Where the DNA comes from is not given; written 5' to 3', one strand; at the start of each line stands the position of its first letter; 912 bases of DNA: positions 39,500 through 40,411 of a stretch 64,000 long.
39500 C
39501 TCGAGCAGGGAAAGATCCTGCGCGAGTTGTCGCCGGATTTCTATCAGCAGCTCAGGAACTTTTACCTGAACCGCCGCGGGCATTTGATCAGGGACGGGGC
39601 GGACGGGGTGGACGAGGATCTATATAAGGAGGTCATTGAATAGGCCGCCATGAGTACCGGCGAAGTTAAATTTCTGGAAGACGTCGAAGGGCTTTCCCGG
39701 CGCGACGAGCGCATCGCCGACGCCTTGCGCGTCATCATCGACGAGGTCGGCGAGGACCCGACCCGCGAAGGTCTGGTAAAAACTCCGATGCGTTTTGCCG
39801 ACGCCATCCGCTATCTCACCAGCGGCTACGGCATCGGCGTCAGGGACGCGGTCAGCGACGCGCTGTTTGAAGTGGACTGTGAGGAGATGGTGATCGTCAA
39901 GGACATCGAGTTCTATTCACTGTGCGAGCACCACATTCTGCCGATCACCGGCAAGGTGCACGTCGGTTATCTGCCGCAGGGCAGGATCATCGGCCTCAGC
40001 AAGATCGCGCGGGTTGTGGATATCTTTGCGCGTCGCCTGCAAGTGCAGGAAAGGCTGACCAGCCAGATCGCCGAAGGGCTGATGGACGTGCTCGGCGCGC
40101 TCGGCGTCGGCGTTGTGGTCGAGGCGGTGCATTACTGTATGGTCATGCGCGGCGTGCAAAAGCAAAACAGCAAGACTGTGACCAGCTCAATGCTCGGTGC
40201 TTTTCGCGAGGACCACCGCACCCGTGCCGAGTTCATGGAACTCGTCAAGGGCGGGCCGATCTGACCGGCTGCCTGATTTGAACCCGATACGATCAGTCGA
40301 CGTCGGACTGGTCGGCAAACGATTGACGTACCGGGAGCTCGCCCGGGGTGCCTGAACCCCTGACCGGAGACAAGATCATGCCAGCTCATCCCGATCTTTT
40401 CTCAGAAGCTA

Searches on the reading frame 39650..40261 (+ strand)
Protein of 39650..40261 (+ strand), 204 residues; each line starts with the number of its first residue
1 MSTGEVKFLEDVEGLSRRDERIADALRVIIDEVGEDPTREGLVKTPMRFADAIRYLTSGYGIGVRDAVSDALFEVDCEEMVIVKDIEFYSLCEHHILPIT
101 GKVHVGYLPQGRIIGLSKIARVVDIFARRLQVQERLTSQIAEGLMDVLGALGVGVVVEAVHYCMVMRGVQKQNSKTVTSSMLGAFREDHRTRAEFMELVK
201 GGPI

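Call 11: find_related_loci(query=window:39650-40261:+, collection=genome_contigs, flank=8000)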
Query window:39650-40261:+ (204 aa) in genome_contigs; peptide patterns used: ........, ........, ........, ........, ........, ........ (x = any residue, [..] = any of these).
107 stretches matched a pattern; 32 encode a relative of the query (tblastn E <= 1e-3); 32 distinct loci.
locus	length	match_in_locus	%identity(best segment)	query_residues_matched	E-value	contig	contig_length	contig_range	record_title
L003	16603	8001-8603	89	1-201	1e-117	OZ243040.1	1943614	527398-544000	MAG: Candidatus Oxydemutatoraceae bacterium isolate d409439e-bbe9-4395-9690-5ca113de89f6 genome assembly, chromosome: 1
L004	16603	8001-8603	88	1-201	2e-117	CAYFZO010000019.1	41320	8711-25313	MAG TPA_asm: uncultured Chromatiales bacterium isolate ERP110561_co1_55 genome assembly, contig: NODE_619_length_41320_c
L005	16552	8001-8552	83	19-202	2e-101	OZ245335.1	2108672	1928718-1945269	MAG: Candidatus Oxydemutatoraceae bacterium isolate 54d75c65-e004-4b4c-ad08-27c8a9043495 genome assembly, chromosome: 1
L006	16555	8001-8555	72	17-201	8e-92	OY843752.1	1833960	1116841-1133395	MAG: uncultured candidatus Porisulfidus sp. isolate e629978e-7072-48df-9c22-0ee86b3b6d73 genome assembly, chromosome: 1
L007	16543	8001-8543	73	21-201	3e-91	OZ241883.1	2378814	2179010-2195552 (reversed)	MAG: Candidatus Oxydemutator sp. isolate ab8917f1-825d-4d05-ac93-14152a76d45d genome assembly, chromosome: 1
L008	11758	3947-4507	71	20-203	4e-90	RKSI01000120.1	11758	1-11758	MAG: Gammaproteobacteria bacterium isolate PNGst_S_binSS2 scaffold_67, whole genome shotgun sequence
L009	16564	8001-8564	70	13-200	2e-87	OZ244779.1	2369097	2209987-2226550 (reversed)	MAG: Candidatus Oxydemutatoraceae bacterium isolate c783f144-f5ec-4720-941b-9b53451a92fd genome assembly, chromosome: 1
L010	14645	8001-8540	72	21-200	4e-87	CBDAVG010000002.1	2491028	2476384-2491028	MAG: uncultured candidatus Porisulfidus sp. isolate b077468b-a020-405f-b790-8ad8e597f481 genome assembly, contig: contig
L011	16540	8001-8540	72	21-200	5e-87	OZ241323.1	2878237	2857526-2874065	MAG: uncultured candidatus Porisulfidus sp. isolate c1eeb6c7-43c6-49e4-b51b-8d6765c536df genome assembly, chromosome: 1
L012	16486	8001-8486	76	39-200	1e-84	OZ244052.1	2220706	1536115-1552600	MAG: uncultured candidatus Porisulfidus sp. isolate d44410dd-c181-48df-95fb-d4a73cfd76fe genome assembly, chromosome: 1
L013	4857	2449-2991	62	19-199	2e-79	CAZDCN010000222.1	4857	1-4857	MAG TPA_asm: uncultured Caldilineales bacterium isolate SRP163575_co3_218 genome assembly, contig: NODE_18688_length_485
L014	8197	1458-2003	62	19-200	5e-79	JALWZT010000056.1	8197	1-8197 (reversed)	MAG: Anaerolineae bacterium isolate T2_metabat1_scaf2bin.155 T2_NODE_13440_length_8197_cov_12.293556, whole genome shotg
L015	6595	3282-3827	61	19-200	2e-78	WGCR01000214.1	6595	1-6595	MAG: Anaerolineae bacterium isolate S145_12 k151_183648, whole genome shotgun sequence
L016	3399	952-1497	62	19-200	8e-79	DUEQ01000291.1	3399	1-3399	MAG TPA_asm: Caldilineae bacterium isolate M2005 Contig291, whole genome shotgun sequence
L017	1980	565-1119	61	19-203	2e-81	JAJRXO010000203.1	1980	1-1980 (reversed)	MAG: Chloroflexota bacterium isolate Dive96_bin3.165 k141_1289948, whole genome shotgun sequence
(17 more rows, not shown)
